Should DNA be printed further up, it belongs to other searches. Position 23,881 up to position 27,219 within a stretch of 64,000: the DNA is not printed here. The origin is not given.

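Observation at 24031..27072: RBBP6/Mpe1-like protein without a RING domain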

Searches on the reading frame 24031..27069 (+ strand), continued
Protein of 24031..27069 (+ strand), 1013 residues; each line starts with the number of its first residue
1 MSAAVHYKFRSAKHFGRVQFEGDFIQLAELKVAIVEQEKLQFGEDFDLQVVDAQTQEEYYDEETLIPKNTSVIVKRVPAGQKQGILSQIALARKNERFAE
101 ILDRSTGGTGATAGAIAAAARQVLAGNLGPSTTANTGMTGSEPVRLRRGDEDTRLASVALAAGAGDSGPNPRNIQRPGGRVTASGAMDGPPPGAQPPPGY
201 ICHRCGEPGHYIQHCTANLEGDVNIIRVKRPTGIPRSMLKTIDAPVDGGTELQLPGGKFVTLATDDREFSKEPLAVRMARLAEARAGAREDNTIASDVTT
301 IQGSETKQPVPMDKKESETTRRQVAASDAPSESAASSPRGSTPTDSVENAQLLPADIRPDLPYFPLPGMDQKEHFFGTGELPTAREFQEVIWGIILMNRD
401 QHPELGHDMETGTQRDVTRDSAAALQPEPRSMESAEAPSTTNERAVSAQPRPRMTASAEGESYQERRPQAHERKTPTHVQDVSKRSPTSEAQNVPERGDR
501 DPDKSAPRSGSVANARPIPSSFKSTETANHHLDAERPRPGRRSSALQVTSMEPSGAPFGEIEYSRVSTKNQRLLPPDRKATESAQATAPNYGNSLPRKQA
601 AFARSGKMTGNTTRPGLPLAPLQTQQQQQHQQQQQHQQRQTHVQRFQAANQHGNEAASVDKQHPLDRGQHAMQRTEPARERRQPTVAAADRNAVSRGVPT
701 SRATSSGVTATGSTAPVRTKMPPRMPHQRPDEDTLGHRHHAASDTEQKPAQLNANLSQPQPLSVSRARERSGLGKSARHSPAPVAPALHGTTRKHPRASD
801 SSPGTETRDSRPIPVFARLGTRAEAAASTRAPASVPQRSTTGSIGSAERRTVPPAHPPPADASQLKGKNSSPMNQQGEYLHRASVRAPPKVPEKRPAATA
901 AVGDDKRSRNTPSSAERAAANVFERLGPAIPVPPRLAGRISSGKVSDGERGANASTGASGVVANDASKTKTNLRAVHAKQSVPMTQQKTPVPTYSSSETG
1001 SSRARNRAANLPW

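Call 5: find_homologous_proteins(query=window:24031-27069:+, max_evalue=0.001)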
Query window:24031-27069:+ (1013 aa): 91 proteins with E <= 0.001 among 8000 candidates.
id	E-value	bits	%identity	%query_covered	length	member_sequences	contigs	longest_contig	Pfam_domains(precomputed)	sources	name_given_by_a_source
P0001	0.0e+0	2170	99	100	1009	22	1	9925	PF13696.12,PF08783.18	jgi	jgi:hypothetical protein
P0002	1.8e-185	638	72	39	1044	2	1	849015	PF13696.12,PF08783.18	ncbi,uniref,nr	ncbi:E3 ubiquitin-protein ligase rbbp6 [Cyanidiococcus yangmingshanensis]|uniref:E3 ubiquitin-protei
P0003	1.0e-180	622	71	39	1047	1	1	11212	PF13696.12,PF08783.18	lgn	-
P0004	1.8e-131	459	59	39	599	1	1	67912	PF13696.12,PF08783.18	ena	-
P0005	8.5e-34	136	35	27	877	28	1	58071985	PF13696.12,PF08783.18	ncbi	ncbi:unnamed protein product, partial [Brassica oleracea]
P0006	4.0e-33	134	35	27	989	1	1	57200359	PF13696.12,PF08783.18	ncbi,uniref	ncbi:hypothetical protein U9M48_009255 [Paspalum notatum var. saurae]|uniref:DWNN domain-containing 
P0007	4.1e-33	134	35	27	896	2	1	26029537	PF13696.12,PF08783.18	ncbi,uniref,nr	ncbi:E3 ubiquitin ligase PARAQUAT TOLERANCE 3-like isoform X2 [Phragmites australis]|uniref:E3 ubiqu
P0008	1.3e-32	132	37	27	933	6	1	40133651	PF13696.12,PF08783.18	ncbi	ncbi:hypothetical protein Droror1_Dr00005284 [Drosera rotundifolia]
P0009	2.3e-32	131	54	8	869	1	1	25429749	PF13696.12,PF08783.18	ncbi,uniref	ncbi:Zinc knuckle CX2CX3GHX4C [Dillenia turbinata]|uniref:Zinc knuckle CX2CX3GHX4C n=1 Tax=Dillenia 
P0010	2.7e-32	131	35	27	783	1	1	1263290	PF13696.12,PF08783.18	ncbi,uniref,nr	ncbi:DWNN domain [Striga asiatica]|uniref:DWNN domain n=1 Tax=Striga asiatica TaxID=4170 RepID=A0A5A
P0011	3.2e-32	131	36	27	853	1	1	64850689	PF13696.12,PF08783.18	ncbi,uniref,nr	ncbi:unnamed protein product [Thlaspi arvense]|uniref:DWNN domain-containing protein n=1 Tax=Thlaspi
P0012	4.0e-32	130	33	27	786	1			PF13696.12,PF08783.18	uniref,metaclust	uniref:Retinoblastoma-binding protein 6 n=1 Tax=Aegilops tauschii TaxID=37682 RepID=M8BZI3_AEGTA|met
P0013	5.1e-32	130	33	27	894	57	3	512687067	PF13696.12,PF08783.18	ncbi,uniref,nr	ncbi:hypothetical protein CFC21_093184 [Triticum aestivum]|uniref:DWNN domain-containing protein n=2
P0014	5.3e-32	130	33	27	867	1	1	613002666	PF13696.12,PF08783.18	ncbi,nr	ncbi:hypothetical protein ZWY2020_021599 [Hordeum vulgare]|nr:hypothetical protein ZWY2020_021599 [H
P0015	5.5e-32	130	45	8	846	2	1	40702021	PF13696.12,PF08783.18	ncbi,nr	ncbi:CCHC-type zinc finger protein [Raphanus sativus]|nr:CCHC-type zinc finger protein [Raphanus sat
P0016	5.6e-32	130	50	8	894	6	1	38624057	PF13696.12,PF08783.18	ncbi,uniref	ncbi:hypothetical protein M0R45_024776 [Rubus argutus]|uniref:DWNN domain-containing protein n=1 Tax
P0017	1.0e-31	129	34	27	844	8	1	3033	PF13696.12,PF08783.18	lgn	-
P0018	1.1e-31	129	42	11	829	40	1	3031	PF13696.12,PF08783.18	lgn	-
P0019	1.1e-31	129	33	27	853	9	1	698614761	PF13696.12,PF08783.18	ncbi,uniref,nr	ncbi:unnamed protein product [Triticum turgidum subsp. durum]|uniref:DWNN domain-containing protein 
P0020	1.2e-31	129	34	27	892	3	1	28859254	PF13696.12,PF08783.18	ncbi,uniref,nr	ncbi:E3 ubiquitin ligase PARAQUAT TOLERANCE 3-like isoform X2 [Argentina anserina]|uniref:E3 ubiquit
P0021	1.6e-31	128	34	27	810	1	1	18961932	PF13696.12,PF08783.18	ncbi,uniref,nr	ncbi:DWNN domain- a CCHC-type zinc finger [Striga hermonthica]|uniref:DWNN domain- a CCHC-type zinc 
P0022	1.8e-31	128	53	8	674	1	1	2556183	PF13696.12,PF08783.18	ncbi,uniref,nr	ncbi:DWNN domain [Macleaya cordata]|uniref:DWNN domain n=1 Tax=Macleaya cordata TaxID=56857 RepID=A0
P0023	3.3e-31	127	34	27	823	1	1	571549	PF13696.12,PF08783.18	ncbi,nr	ncbi:hypothetical protein GOBAR_DD02761 [Gossypium barbadense]|nr:hypothetical protein GOBAR_DD02761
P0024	3.5e-31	127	34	27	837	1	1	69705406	PF13696.12,PF08783.18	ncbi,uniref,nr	ncbi:hypothetical protein E1A91_D08G206000v1 [Gossypium mustelinum]|uniref:DWNN domain-containing pr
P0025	3.5e-31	127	34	27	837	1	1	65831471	PF13696.12,PF08783.18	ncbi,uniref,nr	ncbi:hypothetical protein ES319_D08G204100v1 [Gossypium barbadense]|uniref:DWNN domain-containing pr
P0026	3.5e-31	127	50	8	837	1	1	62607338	PF13696.12,PF08783.18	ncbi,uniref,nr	ncbi:E3 ubiquitin ligase PQT3-like [Gossypium raimondii]|uniref:DWNN domain-containing protein n=2 T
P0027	3.7e-31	127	46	9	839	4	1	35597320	PF13696.12,PF08783.18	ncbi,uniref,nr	ncbi:E3 ubiquitin ligase PQT3-like isoform X2 [Abrus precatorius]|uniref:E3 ubiquitin ligase PQT3-li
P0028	4.1e-31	127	51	8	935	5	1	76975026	PF13696.12,PF08783.18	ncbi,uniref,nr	ncbi:E3 ubiquitin ligase PARAQUAT TOLERANCE 3 isoform X1 [Cannabis sativa]|uniref:E3 ubiquitin ligas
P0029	6.0e-31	126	35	27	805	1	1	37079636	PF13696.12,PF08783.18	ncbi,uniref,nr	ncbi:hypothetical protein AALP_AA6G207800 [Arabis alpina]|uniref:DWNN domain-containing protein n=1 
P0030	6.1e-31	126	49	8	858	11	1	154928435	PF13696.12,PF08783.18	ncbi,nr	ncbi:putative transcription factor interactor and regulator CCHC(Zn) family [Helianthus annuus]|nr:p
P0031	9.2e-31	126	51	8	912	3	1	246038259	PF13696.12,PF08783.18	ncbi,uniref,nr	ncbi:E3 ubiquitin ligase PQT3-like isoform X2 [Humulus lupulus]|uniref:E3 ubiquitin ligase PQT3-like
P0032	1.1e-30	125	49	8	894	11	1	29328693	PF13696.12,PF08783.18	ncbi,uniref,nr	ncbi:PREDICTED: E3 ubiquitin-protein ligase RBBP6-like isoform X2 [Fragaria vesca subsp. vesca]|unir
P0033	1.3e-30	125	49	8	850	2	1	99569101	PF13696.12,PF08783.18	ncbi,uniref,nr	ncbi:hypothetical protein L1987_25858 [Smallanthus sonchifolius]|uniref:Uncharacterized protein n=1 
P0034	1.4e-30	125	54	8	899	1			PF13696.12,PF08783.18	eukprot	eukprot:c29303_g1_i2 orf=236-2935(-)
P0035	1.4e-30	125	35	27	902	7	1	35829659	PF13696.12,PF08783.18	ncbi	ncbi:hypothetical protein ACFX1Z_037422 [Malus domestica]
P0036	1.5e-30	125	32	27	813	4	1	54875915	PF13696.12,PF08783.18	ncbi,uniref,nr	ncbi:unnamed protein product [Trifolium pratense]|uniref:Uncharacterized protein n=1 Tax=Trifolium p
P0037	2.0e-30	125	46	8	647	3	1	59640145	PF13696.12,PF08783.18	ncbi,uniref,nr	ncbi:hypothetical protein BRADI_3g51617v3 [Brachypodium distachyon]|uniref:DWNN domain-containing pr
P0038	2.7e-30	124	49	8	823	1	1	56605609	PF13696.12,PF08783.18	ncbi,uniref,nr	ncbi:hypothetical protein F0562_012882 [Nyssa sinensis]|uniref:DWNN domain-containing protein n=1 Ta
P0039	3.6e-30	124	54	8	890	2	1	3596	PF13696.12,PF04564.22,PF08783.18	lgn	-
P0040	3.9e-30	124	48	8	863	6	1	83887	PF13696.12,PF08783.18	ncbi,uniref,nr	ncbi:DWNN domain, a CCHC-type zinc finger [Artemisia annua]|uniref:DWNN domain, a CCHC-type zinc fin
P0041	4.1e-30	124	50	8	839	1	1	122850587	PF13696.12,PF08783.18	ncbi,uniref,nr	ncbi:hypothetical protein J1N35_010181 [Gossypium stocksii]|uniref:DWNN domain-containing protein n=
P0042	4.4e-30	123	49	8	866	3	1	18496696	PF13696.12,PF08783.18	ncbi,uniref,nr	ncbi:hypothetical protein PRUPE_5G066400 [Prunus persica]|uniref:DWNN domain-containing protein n=1 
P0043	6.9e-30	123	54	8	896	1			PF13696.12,PF08783.18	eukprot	eukprot:c29303_g1_i1 orf=335-3025(-)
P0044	7.2e-30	123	47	9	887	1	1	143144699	PF13696.12,PF08783.18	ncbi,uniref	ncbi:E3 ubiquitin ligase PARAQUAT TOLERANCE 3-like [Euphorbia lathyris]|uniref:E3 ubiquitin ligase P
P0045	8.4e-30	123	49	8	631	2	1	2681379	PF13696.12,PF08783.18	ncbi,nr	ncbi:hypothetical protein EUTSA_v10000768mg [Eutrema salsugineum]|nr:hypothetical protein EUTSA_v100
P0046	9.3e-30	122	55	8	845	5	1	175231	PF13696.12,PF08783.18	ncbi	ncbi:hypothetical protein SLA2020_095850 [Shorea laevis]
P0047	9.3e-30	122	55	8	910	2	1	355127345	PF13696.12,PF04564.22,PF08783.18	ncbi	ncbi:RING-type E3 ubiquitin transferase [Ranunculus cassubicifolius]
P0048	1.3e-29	122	36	27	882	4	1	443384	PF13696.12,PF08783.18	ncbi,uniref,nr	ncbi:zinc finger protein [Parasponia andersonii]|uniref:Zinc finger protein n=1 Tax=Parasponia ander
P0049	1.4e-29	122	49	8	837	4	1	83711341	PF13696.12,PF08783.18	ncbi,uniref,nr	ncbi:E3 ubiquitin ligase PQT3-like isoform X2 [Lotus japonicus]|uniref:E3 ubiquitin ligase PQT3-like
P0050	1.6e-29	122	32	27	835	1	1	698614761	PF13696.12,PF08783.18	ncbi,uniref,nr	ncbi:unnamed protein product [Triticum turgidum subsp. durum]|uniref:DWNN domain-containing protein 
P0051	1.9e-29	121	32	27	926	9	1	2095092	PF13696.12,PF08783.18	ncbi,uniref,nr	ncbi:E3 ubiquitin ligase PARAQUAT TOLERANCE 3-like isoform X2 [Camellia sinensis]|uniref:E3 ubiquiti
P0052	2.3e-29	121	48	8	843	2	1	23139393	PF13696.12,PF08783.18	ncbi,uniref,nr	ncbi:E3 ubiquitin ligase PQT3-like isoform X2 [Mangifera indica]|uniref:E3 ubiquitin ligase PQT3-lik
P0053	2.3e-29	121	54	8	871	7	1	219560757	PF13696.12,PF08783.18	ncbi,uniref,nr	ncbi:hypothetical protein C5167_020746 [Papaver somniferum]|uniref:DWNN domain-containing protein n=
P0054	2.6e-29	121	50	8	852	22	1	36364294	PF13696.12,PF08783.18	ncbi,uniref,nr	ncbi:PREDICTED: E3 ubiquitin-protein ligase RBBP6 isoform X2 [Theobroma cacao]|uniref:E3 ubiquitin-p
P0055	2.6e-29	121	35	27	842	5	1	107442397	PF13696.12,PF08783.18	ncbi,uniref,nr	ncbi:E3 ubiquitin ligase PQT3-like isoform X2 [Cornus florida]|uniref:E3 ubiquitin ligase PQT3-like 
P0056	3.0e-29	121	50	8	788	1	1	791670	PF13696.12,PF08783.18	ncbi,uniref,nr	ncbi:PREDICTED: E3 ubiquitin-protein ligase RBBP6 [Tarenaya hassleriana]|uniref:E3 ubiquitin-protein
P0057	3.6e-29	120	44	11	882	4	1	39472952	PF13696.12,PF08783.18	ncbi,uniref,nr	ncbi:E3 ubiquitin ligase PARAQUAT TOLERANCE 3-like isoform X1 [Rhododendron vialii]|uniref:E3 ubiqui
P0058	6.7e-29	120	50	8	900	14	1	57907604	PF13696.12,PF08783.18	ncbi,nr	ncbi:E3 ubiquitin ligase PQT3-like isoform X1 [Trifolium pratense]|nr:E3 ubiquitin ligase PQT3-like 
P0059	7.9e-29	119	41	12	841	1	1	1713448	PF13696.12,PF08783.18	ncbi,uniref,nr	ncbi:protein mpe1 [Phtheirospermum japonicum]|uniref:Protein mpe1 n=1 Tax=Phtheirospermum japonicum 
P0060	1.3e-28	119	35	27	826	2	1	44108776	PF13696.12,PF08783.18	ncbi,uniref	ncbi:hypothetical protein V6N13_109889 [Hibiscus sabdariffa]|uniref:DWNN domain-containing protein n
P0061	1.4e-28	119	33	27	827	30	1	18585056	PF13696.12,PF08783.18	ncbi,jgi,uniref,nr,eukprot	ncbi:DWNN domain, a CCHC-type zinc finger [Arabidopsis thaliana]|uniref:Isoform 2 of E3 ubiquitin li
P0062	2.8e-28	118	34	27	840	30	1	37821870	PF13696.12,PF08783.18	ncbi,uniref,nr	ncbi:hypothetical protein F2P56_004146 [Juglans regia]|uniref:E3 ubiquitin ligase PQT3-like n=2 Tax=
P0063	3.5e-28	117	34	27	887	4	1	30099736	PF13696.12,PF08783.18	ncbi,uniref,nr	ncbi:PREDICTED: uncharacterized protein LOC104772027 isoform X1 [Camelina sativa]|uniref:Uncharacter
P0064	3.9e-28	117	56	7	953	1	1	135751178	PF13696.12,PF08783.18,PF00694.26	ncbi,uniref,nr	ncbi:DWNN domain-containing protein [Heracleum sosnowskyi]|uniref:DWNN domain-containing protein n=1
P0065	4.4e-28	117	34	27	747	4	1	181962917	PF13696.12,PF08783.18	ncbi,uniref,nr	ncbi:hypothetical protein KP509_19G058400 [Ceratopteris richardii]|uniref:DWNN domain-containing pro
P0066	5.1e-28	117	45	10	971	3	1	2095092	PF13696.12,PF08783.18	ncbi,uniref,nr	ncbi:hypothetical protein TEA_025924 [Camellia sinensis var. sinensis]|uniref:DWNN domain-containing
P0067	5.7e-28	116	52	8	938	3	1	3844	PF13696.12,PF08783.18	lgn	-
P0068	6.4e-28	116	44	10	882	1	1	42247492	PF13696.12,PF04564.22,PF08783.18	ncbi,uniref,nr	ncbi:E3 ubiquitin ligase PQT3-like [Macadamia integrifolia]|uniref:E3 ubiquitin ligase PQT3-like n=1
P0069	6.7e-28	116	49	8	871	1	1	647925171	PF13696.12,PF08783.18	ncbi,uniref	ncbi:E3 ubiquitin ligase PARAQUAT TOLERANCE 3-like [Rutidosis leptorrhynchoides]|uniref:E3 ubiquitin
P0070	1.3e-27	115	34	27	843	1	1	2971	PF13696.12,PF08783.18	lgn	-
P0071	1.4e-27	115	56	7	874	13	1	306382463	PF13696.12,PF08783.18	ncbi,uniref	ncbi:E3 ubiquitin ligase PARAQUAT TOLERANCE 3-like isoform X3 [Apium graveolens]|uniref:E3 ubiquitin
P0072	1.8e-27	115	50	8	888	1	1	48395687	PF13696.12,PF08783.18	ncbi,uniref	ncbi:hypothetical protein ACH5RR_040246 [Cinchona calisaya]|uniref:DWNN domain-containing protein n=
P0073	2.3e-27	114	47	8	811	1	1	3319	PF13696.12,PF08783.18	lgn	-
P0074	4.1e-27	114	49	8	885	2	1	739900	PF13696.12,PF08783.18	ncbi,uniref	ncbi:E3 ubiquitin ligase PQT3-like [Cardamine amara subsp. amara]|uniref:E3 ubiquitin ligase PQT3-li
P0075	5.9e-27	113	34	27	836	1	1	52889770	PF13696.12,PF08783.18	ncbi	ncbi:unnamed protein product [Cochlearia groenlandica]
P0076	6.1e-27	113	55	7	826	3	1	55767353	PF13696.12,PF08783.18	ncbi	ncbi:hypothetical protein GQ457_11G022500 [Hibiscus cannabinus]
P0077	7.2e-27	113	49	8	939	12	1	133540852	PF13696.12,PF08783.18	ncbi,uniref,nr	ncbi:E3 ubiquitin ligase PQT3-like isoform X2 [Lycium barbarum]|uniref:E3 ubiquitin ligase PQT3-like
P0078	1.5e-26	112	45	8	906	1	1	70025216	PF13696.12,PF08783.18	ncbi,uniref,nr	ncbi:unnamed protein product [Thlaspi arvense]|uniref:DWNN domain-containing protein n=1 Tax=Thlaspi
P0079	1.9e-26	111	48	7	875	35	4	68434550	PF13696.12,PF08783.18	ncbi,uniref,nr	ncbi:BnaC09g20200D [Brassica napus]|uniref:(rape) hypothetical protein n=1 Tax=Brassica napus TaxID=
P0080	3.6e-26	111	50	8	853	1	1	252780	PF13696.12,PF08783.18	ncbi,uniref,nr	ncbi:hypothetical protein RJ640_012880 [Escallonia rubra]|uniref:DWNN domain-containing protein n=1 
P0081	3.6e-26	111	49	8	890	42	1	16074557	PF13696.12,PF08783.18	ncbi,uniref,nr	ncbi:unnamed protein product [Arabidopsis arenosa]|uniref:DWNN domain-containing protein n=1 Tax=Ara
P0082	4.4e-26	110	44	8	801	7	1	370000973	PF13696.12,PF08783.18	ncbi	ncbi:unnamed protein product [Victoria cruziana]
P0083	1.2e-25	109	30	26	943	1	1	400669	PF13696.12,PF04564.22,PF08783.18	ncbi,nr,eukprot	ncbi:E3 ubiquitin-protein ligase RBBP6 [Trichoplax sp. H2]|nr:E3 ubiquitin-protein ligase RBBP6 [Tri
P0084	2.0e-25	108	32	27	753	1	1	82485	PF13696.12,PF08783.18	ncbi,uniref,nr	ncbi:DWNN domain [Macleaya cordata]|uniref:DWNN domain n=1 Tax=Macleaya cordata TaxID=56857 RepID=A0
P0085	2.8e-25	108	50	8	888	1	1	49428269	PF13696.12,PF08783.18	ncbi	ncbi:unnamed protein product [Cochlearia groenlandica]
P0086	8.9e-19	86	51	8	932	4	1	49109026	PF08783.18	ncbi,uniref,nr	ncbi:hypothetical protein RHGRI_030727 [Rhododendron griersonianum]|uniref:DWNN domain-containing pr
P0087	1.7e-18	85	51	8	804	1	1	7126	PF13696.12,PF08783.18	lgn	-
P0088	4.6e-18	84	31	28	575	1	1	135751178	PF13696.12,PF08783.18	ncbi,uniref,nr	ncbi:hypothetical protein POM88_033359 [Heracleum sosnowskyi]|uniref:DWNN domain-containing protein 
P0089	6.2e-18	83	32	21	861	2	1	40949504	PF13696.12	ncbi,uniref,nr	ncbi:hypothetical protein RD792_010813 [Penstemon davidsonii]|uniref:DWNN domain-containing protein 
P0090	2.3e-12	65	52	8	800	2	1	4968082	PF13696.12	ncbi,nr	ncbi:E3 ubiquitin ligase PQT3-like isoform X2 [Andrographis paniculata]|nr:E3 ubiquitin ligase PQT3-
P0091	1.5e-10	59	48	7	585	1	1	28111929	PF08783.18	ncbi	ncbi:hypothetical protein F2Q69_00041822, partial [Brassica cretica]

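Call 11: search_protein_families(library=pfam, proteins=[P0002, P0004, P0061, P0083], max_evalue=1)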
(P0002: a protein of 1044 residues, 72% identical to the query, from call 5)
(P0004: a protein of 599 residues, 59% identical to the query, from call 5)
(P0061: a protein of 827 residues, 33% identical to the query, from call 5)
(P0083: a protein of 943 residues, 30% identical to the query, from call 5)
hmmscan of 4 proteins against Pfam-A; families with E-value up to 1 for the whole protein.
P0002 (1044 aa): 4 families
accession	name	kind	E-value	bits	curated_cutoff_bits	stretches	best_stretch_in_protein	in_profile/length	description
PF08783.17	DWNN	-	7.8e-29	100.2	26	1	5-78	1-74/74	DWNN domain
PF13696.11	zf-CCHC_2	-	4.6e-08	33.1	27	1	197-215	1-19/21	Zinc knuckle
PF18516.7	RuvC_1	-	0.016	14.9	26.2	1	27-101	101-173/244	RuvC nuclease domain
PF00098.28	zf-CCHC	-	0.73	10.5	20.8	1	202-216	3-17/18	Zinc knuckle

P0004 (599 aa): 3 families
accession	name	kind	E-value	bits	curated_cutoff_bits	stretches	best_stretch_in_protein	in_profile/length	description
PF08783.17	DWNN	-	2.4e-29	101.8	26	1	5-78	1-74/74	DWNN domain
PF13696.11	zf-CCHC_2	-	4.6e-10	39.5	27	1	203-222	1-20/21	Zinc knuckle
PF00098.28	zf-CCHC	-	0.098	13.2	20.8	1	207-222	2-17/18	Zinc knuckle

P0061 (827 aa): 3 families
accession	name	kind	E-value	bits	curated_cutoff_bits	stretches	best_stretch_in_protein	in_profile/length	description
PF08783.17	DWNN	-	3e-29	101.5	26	1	3-76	1-74/74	DWNN domain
PF13696.11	zf-CCHC_2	-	1.4e-09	38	27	1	198-216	1-19/21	Zinc knuckle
PF04564.21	U-box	-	0.013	16.1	21.4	1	283-352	2-70/73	U-box domain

P0083 (943 aa): 9 families
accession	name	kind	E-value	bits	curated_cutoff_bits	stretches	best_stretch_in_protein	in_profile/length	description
PF08783.17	DWNN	-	8e-31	106.5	26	1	4-77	1-74/74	DWNN domain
PF13696.11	zf-CCHC_2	-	1.9e-06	28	27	1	189-209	1-21/21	Zinc knuckle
PF04564.21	U-box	-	6.9e-06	26.6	21.4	1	281-354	1-71/73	U-box domain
PF13920.12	zf-C3HC4_3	-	0.00018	21.7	27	1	285-330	3-45/49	Zinc finger, C3HC4 type (RING finger)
PF00098.28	zf-CCHC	-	0.00024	21.5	20.8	1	194-208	3-17/18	Zinc knuckle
PF13639.12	zf-RING_2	-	0.00099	19.8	27.3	1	287-328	3-44/44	Ring finger domain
PF13923.12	zf-C3HC4_2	-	0.0095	16.2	27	1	287-327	2-40/40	Zinc finger, C3HC4 type (RING finger)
PF00097.31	zf-C3HC4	-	0.085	13.2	21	1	287-327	1-40/40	Zinc finger, C3HC4 type (RING finger)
PF13445.12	zf-RING_UBOX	-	0.43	11.1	25.2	1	287-325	1-39/39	RING-type zinc-finger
